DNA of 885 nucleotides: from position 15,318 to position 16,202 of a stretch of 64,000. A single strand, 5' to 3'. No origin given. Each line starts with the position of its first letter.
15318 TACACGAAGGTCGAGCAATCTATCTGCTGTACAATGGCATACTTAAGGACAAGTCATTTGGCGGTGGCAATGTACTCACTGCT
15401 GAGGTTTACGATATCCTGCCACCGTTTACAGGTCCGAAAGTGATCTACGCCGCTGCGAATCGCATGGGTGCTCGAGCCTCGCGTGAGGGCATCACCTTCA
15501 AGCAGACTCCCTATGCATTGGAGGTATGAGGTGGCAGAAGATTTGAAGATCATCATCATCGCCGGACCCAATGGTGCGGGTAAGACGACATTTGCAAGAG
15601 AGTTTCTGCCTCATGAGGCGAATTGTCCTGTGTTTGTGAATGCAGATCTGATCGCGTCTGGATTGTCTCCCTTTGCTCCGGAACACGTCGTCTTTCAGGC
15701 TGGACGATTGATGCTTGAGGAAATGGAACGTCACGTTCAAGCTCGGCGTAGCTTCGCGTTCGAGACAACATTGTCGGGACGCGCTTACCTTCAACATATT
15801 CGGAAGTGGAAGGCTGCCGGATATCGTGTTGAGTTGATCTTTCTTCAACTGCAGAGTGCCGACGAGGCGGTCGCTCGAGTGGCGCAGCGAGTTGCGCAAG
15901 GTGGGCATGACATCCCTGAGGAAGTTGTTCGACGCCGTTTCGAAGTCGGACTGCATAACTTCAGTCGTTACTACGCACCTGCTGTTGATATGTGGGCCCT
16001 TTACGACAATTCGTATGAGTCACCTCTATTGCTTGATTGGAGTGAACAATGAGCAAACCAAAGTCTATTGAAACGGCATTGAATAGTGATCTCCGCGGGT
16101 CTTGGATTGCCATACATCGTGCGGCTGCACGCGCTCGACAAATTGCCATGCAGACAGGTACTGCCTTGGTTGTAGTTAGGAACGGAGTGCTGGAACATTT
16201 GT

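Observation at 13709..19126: Low-GC Type III R-M island with a zeta-toxin-like kinase and a 73-aa ORF inserted between mod and res, all four genes translationally coupled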

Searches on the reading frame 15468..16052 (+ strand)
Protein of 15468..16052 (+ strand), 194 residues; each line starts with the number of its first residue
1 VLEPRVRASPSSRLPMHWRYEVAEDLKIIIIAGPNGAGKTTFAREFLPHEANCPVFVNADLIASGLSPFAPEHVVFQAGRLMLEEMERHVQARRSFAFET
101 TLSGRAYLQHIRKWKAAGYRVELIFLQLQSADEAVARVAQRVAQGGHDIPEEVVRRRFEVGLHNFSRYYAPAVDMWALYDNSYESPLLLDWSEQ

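Call 4: search_protein_families(library=pfam, proteins=[window:15468-16052:+], max_evalue=0.1)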
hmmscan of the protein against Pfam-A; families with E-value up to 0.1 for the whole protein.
window:15468-16052:+ (194 aa): 16 families
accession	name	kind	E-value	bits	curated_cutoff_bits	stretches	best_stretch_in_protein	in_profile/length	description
PF06414.18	Zeta_toxin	-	4.9e-10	39.6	22.3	1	27-165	17-170/199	Zeta toxin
PF13671.12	AAA_33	-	7.8e-10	39.7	27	1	29-156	2-135/143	AAA domain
PF13191.12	AAA_16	-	0.0018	19.2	32.6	1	27-101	25-97/167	AAA ATPase domain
PF13238.12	AAA_18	-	0.0035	18.2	29.4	1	29-63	1-33/128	AAA domain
PF13479.12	AAA_24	-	0.0038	17.5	27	1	29-58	5-29/195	AAA domain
PF20720.3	nSTAND3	-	0.0049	17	27.2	1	21-47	12-38/155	Novel STAND NTPase 3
PF13476.12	AAA_23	-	0.0082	17.2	27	1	27-42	20-35/201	AAA domain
PF13481.12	AAA_25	-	0.0099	15.9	27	1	27-143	34-139/195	AAA domain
PF13401.12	AAA_22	-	0.011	16.5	27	1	27-50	6-29/130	AAA domain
PF13173.12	AAA_14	-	0.014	15.8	27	1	27-60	3-38/129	AAA domain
PF06745.19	ATPase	-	0.016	15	26.6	1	27-50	20-43/231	KaiC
PF00005.33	ABC_tran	-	0.017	16.2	25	1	27-46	12-31/137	ABC transporter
PF13207.12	AAA_17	-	0.019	15.7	27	0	33-153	2-134/136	AAA domain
PF02367.23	TsaE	-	0.039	14.3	26.6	1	24-47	19-42/128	Threonylcarbamoyl adenosine biosynthesis protein TsaE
PF05729.18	NACHT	-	0.069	13.4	26.7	0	28-46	2-20/167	NACHT domain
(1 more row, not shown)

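Call 5: search_protein_families(library=ncbifam, proteins=[window:15468-16052:+], max_evalue=0.1)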
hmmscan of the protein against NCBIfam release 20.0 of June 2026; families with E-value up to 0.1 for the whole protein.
window:15468-16052:+ (194 aa): 21 families
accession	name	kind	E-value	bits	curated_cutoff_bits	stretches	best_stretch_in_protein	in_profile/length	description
TIGR03574.1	selen_PSTK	equivalog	0.00049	19.6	290.5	1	28-159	1-130/249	L-seryl-tRNA(Sec) kinase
TIGR03263.1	guanyl_kin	equivalog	0.0015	18.1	160.45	1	27-52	2-27/180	guanylate kinase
NF038208.1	garosamine_AAA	equivalog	0.0018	18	170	1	28-144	2-116/167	Gar/GrdA family gentamicin resistance ATP-binding protein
NF005115.0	PRK06547.1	equivalog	0.0019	17.6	173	1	22-55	11-44/172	hypothetical protein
NF011100.0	PRK14527.1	equivalog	0.0077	15.9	154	0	27-45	7-25/191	adenylate kinase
TIGR02173.1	cyt_kin_arch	equivalog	0.013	15.6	102.1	0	28-45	2-19/169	(d)CMP kinase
NF001381.0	PRK00279.1-3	equivalog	0.021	14.6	187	0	29-46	3-20/188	adenylate kinase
TIGR01313.1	therm_gnt_kin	subfamily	0.026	14.3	113.75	0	105-159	83-130/164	gluconokinase, GntK/IdnK-type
NF000355.4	ribo_prot_ABC_F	equivalog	0.029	13.3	380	1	27-46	340-359/499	ribosomal protection-like ABC-F family protein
TIGR03015.1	pepcterm_ATPase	hypoth_equivalog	0.03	13.8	324.5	1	17-52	34-69/269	XrtA/PEP-CTERM system-associated ATPase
NF010068.0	PRK13548.1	equivalog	0.034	13.2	261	1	27-44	32-49/261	heme ABC transporter ATP-binding protein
TIGR03185.1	DNA_S_dndD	equivalog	0.058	11.8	245.85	1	23-42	25-44/650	DNA sulfur modification protein DndD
NF010335.0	PRK13764.1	equivalog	0.061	11.8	340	1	25-44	262-281/613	ATPase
NF002700.0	PRK02496.1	equivalog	0.076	12.7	262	0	126-162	112-146/184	adenylate kinase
TIGR01188.1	drrA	subfamily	0.077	12.3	312.45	0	27-42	20-35/302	daunorubicin resistance ABC transporter, ATP-binding protein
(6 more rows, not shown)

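Call 8: search_protein_families(library=padloc, proteins=[window:15513-16052:+], max_evalue=0.1)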
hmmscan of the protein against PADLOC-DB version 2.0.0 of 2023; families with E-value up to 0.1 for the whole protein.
window:15513-16052:+ (179 aa): 16 families
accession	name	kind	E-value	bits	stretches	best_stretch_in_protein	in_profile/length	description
PDLC04140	mad8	-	0.00062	17.4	1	12-38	28-54/314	mads_8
PDLC02981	AriAB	-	0.00092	16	1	6-26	18-38/694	-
PDLC04790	PDC-S01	-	0.0025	14.6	1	6-36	22-53/422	-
PDLC05079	PDC-S73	-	0.0059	13.4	1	9-31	189-211/752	-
PDLC04135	mad3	-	0.0062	14.1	1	13-31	24-42/374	mads_3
PDLC02914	ATPase-Toprim_I-B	-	0.0063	13.7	1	9-31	23-45/443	-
PDLC02663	DndD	-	0.0082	13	1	10-27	32-49/675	DndD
PDLC02668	DndD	-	0.0084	13.1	1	10-27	29-46/659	DndD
PDLC03865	LmuB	-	0.0092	12.2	1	13-27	33-47/1007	-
PDLC02756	PbeC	-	0.017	12.1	1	10-27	30-47/643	PbeC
PDLC02335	AbiLi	-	0.036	11.1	1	11-29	76-94/326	AbiLi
PDLC03859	LmuB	-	0.041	11.1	1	12-27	25-40/611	-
PDLC00289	PtuA1|PtuA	-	0.049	10.7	1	10-28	27-45/404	AAA ATPase domain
PDLC02913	ATPase_I-A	-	0.056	10.6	1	7-28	70-91/508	-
PDLC00268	PtuA1|PtuA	-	0.072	10.5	1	10-30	24-44/411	AAA ATPase domain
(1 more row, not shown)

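Call 9: find_homologous_proteins(query=window:15543-16052:+, max_evalue=0.001)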
Query window:15543-16052:+ (169 aa): 8000 proteins with E <= 0.001 among 8000 candidates; the best 120 are listed.
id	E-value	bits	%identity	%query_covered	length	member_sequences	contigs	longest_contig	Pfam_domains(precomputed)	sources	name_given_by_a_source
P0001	5.8e-108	376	99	100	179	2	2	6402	PF06414.19,PF13671.13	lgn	-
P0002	3.7e-89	315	83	100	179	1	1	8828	PF06414.19,PF13671.13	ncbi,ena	-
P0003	1.2e-88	313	83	100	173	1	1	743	PF06414.19,PF13671.13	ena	-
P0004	7.4e-85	301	80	99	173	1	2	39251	PF06414.19,PF13671.13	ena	-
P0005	7.4e-85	301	80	99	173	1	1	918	PF06414.19,PF13671.13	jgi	jgi:predicted ABC-type ATPase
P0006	7.7e-85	301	80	99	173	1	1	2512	PF06414.19,PF13671.13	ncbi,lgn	-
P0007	1.1e-84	300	80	99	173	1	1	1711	PF06414.19,PF13671.13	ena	-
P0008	3.6e-84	298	79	99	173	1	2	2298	PF06414.19,PF13671.13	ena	-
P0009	5.1e-84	298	79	100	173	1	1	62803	PF06414.19,PF13671.13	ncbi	-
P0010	5.9e-84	298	78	99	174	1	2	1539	PF06414.19,PF13671.13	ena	-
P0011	7.2e-84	297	79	100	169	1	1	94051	PF06414.19,PF13671.13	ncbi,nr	ncbi:MAG: zeta toxin family protein [Thauera sp.]|nr:zeta toxin family protein [Thauera sp.]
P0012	1.0e-83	297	79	100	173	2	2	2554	PF06414.19,PF13671.13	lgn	-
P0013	1.2e-83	297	79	99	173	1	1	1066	PF06414.19,PF13671.13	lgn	-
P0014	1.3e-83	297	78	98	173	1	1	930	PF06414.19,PF13671.13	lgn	-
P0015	1.5e-83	296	79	100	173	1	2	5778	PF06414.19,PF13671.13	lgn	-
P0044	1.6e-81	290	77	99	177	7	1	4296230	PF06414.19,PF13671.13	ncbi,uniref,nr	ncbi:conserved hypothetical protein [Aromatoleum aromaticum EbN1]|uniref:Uncharacterized protein n=2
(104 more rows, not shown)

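Call 10: find_encoding_contigs(protein=P0001, flank=6000, max_places=4)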
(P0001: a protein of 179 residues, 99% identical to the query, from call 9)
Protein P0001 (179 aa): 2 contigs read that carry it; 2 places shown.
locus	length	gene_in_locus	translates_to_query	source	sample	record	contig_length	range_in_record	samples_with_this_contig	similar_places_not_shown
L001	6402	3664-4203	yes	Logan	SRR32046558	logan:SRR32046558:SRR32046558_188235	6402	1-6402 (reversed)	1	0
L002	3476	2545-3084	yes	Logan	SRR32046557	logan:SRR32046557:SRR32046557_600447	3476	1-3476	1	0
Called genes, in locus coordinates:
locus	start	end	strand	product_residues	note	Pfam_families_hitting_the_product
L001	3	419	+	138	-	?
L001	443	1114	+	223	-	PF08713:DNA_alkylation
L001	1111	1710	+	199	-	PF08818:DUF1801, PF13376:OmdA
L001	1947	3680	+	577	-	PF01555:N6_N4_Mtase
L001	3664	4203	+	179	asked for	PF06414:Zeta_toxin, PF13671:AAA_33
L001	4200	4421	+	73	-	-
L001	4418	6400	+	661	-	?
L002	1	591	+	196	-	?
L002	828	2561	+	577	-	PF01555:N6_N4_Mtase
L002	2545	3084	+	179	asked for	PF06414:Zeta_toxin, PF13671:AAA_33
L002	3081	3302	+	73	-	-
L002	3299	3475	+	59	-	?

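Call 11: find_encoding_contigs(protein=P0002, flank=6000, max_places=4)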
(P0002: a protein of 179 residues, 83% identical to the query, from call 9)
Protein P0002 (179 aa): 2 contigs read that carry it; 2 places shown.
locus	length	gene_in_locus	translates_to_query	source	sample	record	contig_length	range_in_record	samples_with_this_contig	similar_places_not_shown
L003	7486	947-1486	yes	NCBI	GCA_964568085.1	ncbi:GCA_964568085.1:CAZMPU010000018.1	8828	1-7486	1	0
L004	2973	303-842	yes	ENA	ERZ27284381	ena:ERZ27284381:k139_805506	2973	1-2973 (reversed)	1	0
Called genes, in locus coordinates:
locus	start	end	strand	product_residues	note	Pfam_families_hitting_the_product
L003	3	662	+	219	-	?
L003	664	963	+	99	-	-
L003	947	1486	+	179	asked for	PF06414:Zeta_toxin, PF13671:AAA_33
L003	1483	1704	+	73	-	-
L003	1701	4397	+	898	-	-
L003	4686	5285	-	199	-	PF01569:PAP2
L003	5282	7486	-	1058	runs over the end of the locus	PF02012:BNR (faint), PF15902:Sortilin-Vps10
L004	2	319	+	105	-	?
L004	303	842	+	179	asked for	PF06414:Zeta_toxin, PF13671:AAA_33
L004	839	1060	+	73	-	-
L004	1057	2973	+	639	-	?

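Call 12: find_encoding_contigs(protein=P0044, flank=6000, max_places=4)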
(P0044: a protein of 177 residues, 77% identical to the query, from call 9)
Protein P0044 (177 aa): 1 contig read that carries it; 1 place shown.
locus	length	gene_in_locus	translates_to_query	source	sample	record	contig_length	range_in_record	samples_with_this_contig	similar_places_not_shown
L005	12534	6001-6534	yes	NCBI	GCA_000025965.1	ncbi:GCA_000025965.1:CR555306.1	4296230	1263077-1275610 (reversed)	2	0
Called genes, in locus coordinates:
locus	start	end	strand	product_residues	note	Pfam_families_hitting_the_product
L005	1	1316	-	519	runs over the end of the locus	PF25919:BSH_CusB, PF25973:BSH_CzcB, PF25954:Beta-barrel_RND_2, PF25967:RND-MFP_C (weak), PF25975:CzcB_C, PF25989:YknX_C (weak), PF11604:CusF_Ec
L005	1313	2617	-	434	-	PF02321:OEP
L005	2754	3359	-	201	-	PF11604:CusF_Ec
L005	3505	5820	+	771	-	PF01494:FAD_binding_3, PF05834:Lycopene_cycl (faint), PF00724:Oxidored_FMN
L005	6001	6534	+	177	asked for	PF06414:Zeta_toxin, PF13671:AAA_33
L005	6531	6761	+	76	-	-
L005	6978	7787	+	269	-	PF00227:Proteasome (faint)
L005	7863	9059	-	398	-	-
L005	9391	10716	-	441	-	PF02675:AdoMet_dc, PF01564:Spermine_synth, PF13649:Methyltransf_25 (faint)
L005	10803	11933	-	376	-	PF01339:CheB_methylest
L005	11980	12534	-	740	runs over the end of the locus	PF00989:PAS (weak), PF08448:PAS_4, PF00989:PAS, PF08448:PAS_4, PF13426:PAS_9, PF08447:PAS_3, PF00990:GGDEF, PF00563:EAL, +1 more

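Call 14: find_related_loci(query=window:15543-16052:+, collection=genome_contigs, flank=8000)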
Query window:15543-16052:+ (169 aa) in genome_contigs; peptide patterns used: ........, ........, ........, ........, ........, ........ (x = any residue, [..] = any of these).
525 stretches matched a pattern; 330 encode a relative of the query (tblastn E <= 1e-3); the best 80 are kept; 80 distinct loci.
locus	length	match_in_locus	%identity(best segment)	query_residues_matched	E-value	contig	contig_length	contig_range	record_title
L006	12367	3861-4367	79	1-169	5e-89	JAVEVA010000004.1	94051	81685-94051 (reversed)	MAG: Thauera sp. isolate BF4_105 NODE_616_length_94051_cov_11.807472_Biofilm4, whole genome shotgun sequence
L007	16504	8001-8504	79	2-169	2e-88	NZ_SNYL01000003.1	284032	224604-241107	Tepidicella xavieri strain DSM 19605 Ga0244535_103, whole genome shotgun sequence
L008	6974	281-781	78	2-168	1e-87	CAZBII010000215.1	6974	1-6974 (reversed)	MAG TPA_asm: uncultured Moraxellaceae bacterium isolate SRP220891_co4_136 genome assembly, contig: NODE_19611_length_697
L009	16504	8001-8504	78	2-169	1e-87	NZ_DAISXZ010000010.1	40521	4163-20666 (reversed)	MAG: Tepidimonas sp. isolate CTOTU10724 NODE_272_length_40521_cov_63.146716, whole genome shotgun sequence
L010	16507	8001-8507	78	1-169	3e-87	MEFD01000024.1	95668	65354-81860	MAG: Rubrivivax sp. SCN 71-131 ABS84_C0024, whole genome shotgun sequence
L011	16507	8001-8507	76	1-169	2e-86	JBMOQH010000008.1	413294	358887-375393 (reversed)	MAG: Pseudomonadota bacterium isolate Betzabe_MAG149 MAG149_8, whole genome shotgun sequence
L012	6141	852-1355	77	2-169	3e-86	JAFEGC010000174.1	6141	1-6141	MAG: Proteobacteria bacterium isolate SZAS TMP-86 LIN-652__174__length-6141, whole genome shotgun sequence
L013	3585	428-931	75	2-169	7e-86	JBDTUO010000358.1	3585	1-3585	MAG: Rubrivivax sp. isolate cluster3_bin.46 NODE_164687_length_3585_cov_6.808499, whole genome shotgun sequence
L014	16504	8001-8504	74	2-169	8e-85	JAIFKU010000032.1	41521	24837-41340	MAG: Accumulibacter sp. isolate bin_122 scaffold_1418, whole genome shotgun sequence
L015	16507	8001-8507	75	1-169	2e-84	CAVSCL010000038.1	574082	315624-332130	MAG: uncultured beta proteobacterium isolate MFD02809.bin.2.1 genome assembly, contig: contig_55577, whole genome shotgu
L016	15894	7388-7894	73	1-169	1e-84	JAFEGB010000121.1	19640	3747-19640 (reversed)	MAG: Proteobacteria bacterium isolate SZAS TMP-80 LIN-319__121__length-19640, whole genome shotgun sequence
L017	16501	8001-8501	77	2-168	3e-84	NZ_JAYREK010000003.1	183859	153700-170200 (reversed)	MAG: Zoogloea sp. isolate SH_SHASGE2bin.5 NODE_69_length_183859_cov_3.850734, whole genome shotgun sequence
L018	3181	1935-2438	72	2-169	9e-85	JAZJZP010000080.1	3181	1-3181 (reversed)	MAG: Pseudomonadota bacterium isolate ADI_H2L1_1_122_18_3-bin026 ADIH2L11_B026_0_000000000080, whole genome shotgun sequ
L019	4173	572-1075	74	2-169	6e-84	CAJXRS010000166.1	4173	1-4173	MAG TPA_asm: uncultured Gammaproteobacteria bacterium isolate SRR3933241_bin.14_MetaBAT_v2.12.1_MAG genome assembly, con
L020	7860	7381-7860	79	1-160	9e-84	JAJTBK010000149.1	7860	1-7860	MAG: Comamonadaceae bacterium isolate MH_R1_12 k141_43429, whole genome shotgun sequence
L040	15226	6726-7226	68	2-168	1e-74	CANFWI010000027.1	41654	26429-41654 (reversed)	MAG: Comamonadaceae bacterium isolate Jr-19feb18-33 genome assembly, contig: Jr-19feb18-C315, whole genome shotgun seque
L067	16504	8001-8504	67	2-169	5e-72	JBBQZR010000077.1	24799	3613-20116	MAG: Lysobacterales bacterium isolate Co_metawrap_2246 Cmw_2246_k141_12035670_length_24799_cov_15.0000, whole genome sho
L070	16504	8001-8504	64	2-169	5e-71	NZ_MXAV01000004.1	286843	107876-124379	Acidithiobacillus marinus strain SH contig_4, whole genome shotgun sequence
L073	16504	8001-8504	65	2-169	2e-70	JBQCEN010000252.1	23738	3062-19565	MAG: Pararhizobium sp. isolate bin135 k141_144500, whole genome shotgun sequence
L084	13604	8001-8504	65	2-169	3e-70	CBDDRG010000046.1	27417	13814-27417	uncultured bacterium isolate s14_56 genome assembly, contig: k141_1459920, whole genome shotgun sequence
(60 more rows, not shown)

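Call 17: search_solved_structures(query=window:15543-16052:+, max_evalue=1, show_alignments=2)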
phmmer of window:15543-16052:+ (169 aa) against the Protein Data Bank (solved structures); distinct sequences matched with E-value up to 1: 13.
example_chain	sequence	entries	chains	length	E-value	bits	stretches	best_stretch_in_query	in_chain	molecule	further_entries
6c2u_A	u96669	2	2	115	0.0035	20.4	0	3-18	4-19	phosphate-loop protein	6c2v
4xrp_A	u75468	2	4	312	0.049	16.6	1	2-131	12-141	Pnkp1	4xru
3cm0_A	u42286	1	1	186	0.062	16.3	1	4-136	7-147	Adenylate kinase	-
3ozx_A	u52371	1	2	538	0.15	15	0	3-21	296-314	RNase L inhibitor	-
6tmf_d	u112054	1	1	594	0.19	14.7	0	3-21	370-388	ATPase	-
3j15_B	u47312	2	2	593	0.22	14.5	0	3-22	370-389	ABC transporter ATP-binding protein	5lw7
3bk7_A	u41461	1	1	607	0.23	14.4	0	3-22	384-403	ABC transporter ATP-binding protein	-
8zn5_B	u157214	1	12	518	0.42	13.6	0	4-26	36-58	KaiC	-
5zxd_A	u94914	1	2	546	0.58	13.1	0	6-75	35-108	ATP-binding cassette sub-family F member 1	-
2bb6_A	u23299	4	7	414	0.68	12.9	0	22-83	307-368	Transcobalamin II | TRANSCOBALAMIN-2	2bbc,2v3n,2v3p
5yv5_A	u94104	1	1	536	0.73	12.8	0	3-21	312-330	ATPase RIL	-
1yqt_A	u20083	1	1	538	0.74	12.8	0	3-21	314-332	RNase l inhibitor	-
2pjz_A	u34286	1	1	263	0.99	12.4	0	4-33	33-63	Hypothetical protein ST1066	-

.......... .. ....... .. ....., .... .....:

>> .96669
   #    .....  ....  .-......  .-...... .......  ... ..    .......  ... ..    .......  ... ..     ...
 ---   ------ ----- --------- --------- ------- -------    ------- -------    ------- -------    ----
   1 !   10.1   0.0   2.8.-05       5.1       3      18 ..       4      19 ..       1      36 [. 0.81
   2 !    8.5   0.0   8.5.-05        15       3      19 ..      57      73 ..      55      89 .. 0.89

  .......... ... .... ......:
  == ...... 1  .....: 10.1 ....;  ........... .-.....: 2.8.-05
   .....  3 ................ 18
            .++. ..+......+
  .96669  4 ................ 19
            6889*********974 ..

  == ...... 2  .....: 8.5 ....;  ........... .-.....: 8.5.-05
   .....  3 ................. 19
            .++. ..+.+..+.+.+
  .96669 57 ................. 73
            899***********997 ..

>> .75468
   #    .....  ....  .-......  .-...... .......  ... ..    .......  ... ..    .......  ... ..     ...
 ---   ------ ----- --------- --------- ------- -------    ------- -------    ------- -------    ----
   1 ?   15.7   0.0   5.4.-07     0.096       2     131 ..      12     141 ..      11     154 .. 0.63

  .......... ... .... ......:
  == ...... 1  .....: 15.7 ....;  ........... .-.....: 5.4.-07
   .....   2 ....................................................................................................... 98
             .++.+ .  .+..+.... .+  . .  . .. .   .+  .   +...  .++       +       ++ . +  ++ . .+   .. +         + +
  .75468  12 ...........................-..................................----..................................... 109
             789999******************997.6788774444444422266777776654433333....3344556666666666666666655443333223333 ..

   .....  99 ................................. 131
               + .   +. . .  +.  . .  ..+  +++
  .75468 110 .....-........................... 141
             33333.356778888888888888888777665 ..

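Call 27: search_protein_families(library=pfam, alignment_id=A1, max_evalue=0.00001)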
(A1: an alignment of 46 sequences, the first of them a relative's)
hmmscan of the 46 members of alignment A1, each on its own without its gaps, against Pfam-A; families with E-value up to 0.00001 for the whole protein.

A. member 1, L017:5165-7816:+ (884 aa): 3 families
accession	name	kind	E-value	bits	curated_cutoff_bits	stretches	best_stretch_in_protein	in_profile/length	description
PF18381.7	YcaO_C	-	1.7e-75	253.1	26.1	1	707-878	1-172/172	YcaO cyclodehydratase C-terminal domain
PF02624.21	YcaO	-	3e-65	221.1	25.7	1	355-690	1-324/325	YcaO cyclodehydratase, ATP-ad Mg2+-binding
PF02566.24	OsmC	-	1.8e-08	35.2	27.5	1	182-276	1-99/100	OsmC-like protein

B. families by the number of members that match (of 46 scanned): 29 families (the first 25 are shown)
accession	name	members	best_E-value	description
PF01555.25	N6_N4_Mtase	9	1.5e-47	DNA methylase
PF02384.22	N6_Mtase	4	7.5e-112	N-6 DNA Methylase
PF01420.25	Methylase_S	3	1.1e-29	Type I restriction modification DNA specificity domain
PF12161.14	HsdM_N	3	3.7e-27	HsdM N-terminal domain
PF00171.27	Aldedh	2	2.8e-144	Aldehyde dehydrogenase family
PF06041.17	DUF924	2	2.3e-59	Bacterial protein of unknown function (DUF924)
PF00441.29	Acyl-CoA_dh_1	2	3.1e-42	Acyl-CoA dehydrogenase, C-terminal domain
PF02771.21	Acyl-CoA_dh_N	2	1.8e-34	Acyl-CoA dehydrogenase, N-terminal domain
PF02770.24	Acyl-CoA_dh_M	2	3.5e-27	Acyl-CoA dehydrogenase, middle domain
PF04313.20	HSDR_N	2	1.2e-16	Type I restriction enzyme R protein N terminus (HSDR_N)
PF13356.12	Arm-DNA-bind_3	2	2.2e-12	Arm DNA-binding domain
PF08028.16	Acyl-CoA_dh_2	2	5.6e-10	Acyl-CoA dehydrogenase, C-terminal domain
PF00589.27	Phage_integrase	2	6.2e-10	Phage integrase family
PF22924.1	ACOX_C_alpha1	2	1.4e-06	Acyl-CoA oxidase, C-alpha1 domain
PF12680.13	SnoaL_2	2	1.8e-06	SnoaL-like domain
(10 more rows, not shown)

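Call 28: search_protein_families(library=pfam, alignment_id=A2, max_evalue=0.00001)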
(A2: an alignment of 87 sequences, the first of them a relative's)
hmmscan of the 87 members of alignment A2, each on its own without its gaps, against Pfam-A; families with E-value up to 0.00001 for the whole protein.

A. member 1, L017:8951-10645:+ (565 aa): 1 family
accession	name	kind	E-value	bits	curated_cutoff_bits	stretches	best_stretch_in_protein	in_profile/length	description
PF00990.26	GGDEF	-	1.2e-44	152.3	23.8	1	403-559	2-160/161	Diguanylate cyclase, GGDEF domain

B. families by the number of members that match (of 87 scanned): 54 families (the first 25 are shown)
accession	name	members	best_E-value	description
PF04851.21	ResIII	12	1.8e-38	Type III restriction enzyme, res subunit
PF02384.22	N6_Mtase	5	1.3e-105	N-6 DNA Methylase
PF01420.25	Methylase_S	4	1.5e-32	Type I restriction modification DNA specificity domain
PF07669.17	Eco57I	4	5.4e-09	Eco57I restriction-modification methylase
PF12161.14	HsdM_N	3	1.9e-25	HsdM N-terminal domain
PF13310.11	Virulence_RhuM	2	1e-100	Virulence protein RhuM family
PF18766.7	SWI2_SNF2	2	2.5e-56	SWI2/SNF2 ATPase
PF11749.13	DUF3305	2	1.5e-53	Protein of unknown function (DUF3305)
PF04069.17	OpuAC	2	2.7e-51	Substrate binding domain of ABC-type glycine betaine transport system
PF00528.27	BPD_transp_1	2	1.1e-23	Binding-protein-dependent transport system inner membrane component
PF00749.27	tRNA-synt_1c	1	2.7e-105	tRNA synthetases class I (E and Q), catalytic domain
PF10609.15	ParA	1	2.6e-104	NUBPL iron-transfer P-loop NTPase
PF02626.20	CT_A_B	1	2.4e-98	Carboxyltransferase domain, subdomain A and B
PF00557.29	Peptidase_M24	1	3.4e-66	Metallopeptidase family M24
PF02786.22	CPSase_L_D2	1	3e-65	Carbamoyl-phosphate synthase L chain, ATP binding domain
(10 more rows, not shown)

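Call 47: predict_structure(alignment_id=A5)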
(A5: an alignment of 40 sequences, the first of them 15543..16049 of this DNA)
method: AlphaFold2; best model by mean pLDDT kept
length: 169 residues; sequences in the alignment: 40
mean_pLDDT: 90.8   pTM: 0.87
mean pLDDT of the five models: 90.8, 90.4, 89.6, 86.7, 85.7
residues with pLDDT >= 90: 113; 70-90: 55; 50-70: 1; < 50: 0
segments of 3 or more residues with pLDDT < 50: none
pLDDT, mean of each block of 10 residues (from residue 1): 94 88 78 85 80 90 94 94 96 96 95 87 88 95 97 92 94
secondary structure, 60 per line:
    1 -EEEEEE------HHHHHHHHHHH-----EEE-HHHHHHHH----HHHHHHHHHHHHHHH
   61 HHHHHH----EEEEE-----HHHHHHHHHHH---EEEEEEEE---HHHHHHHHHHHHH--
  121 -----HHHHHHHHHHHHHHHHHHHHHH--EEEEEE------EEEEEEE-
elements in order: E2-7 H14-24 E30-32 H34-41 H46-66 E71-75 H81-91 E95-102 H106-118 H126-147 E150-155 E162-168
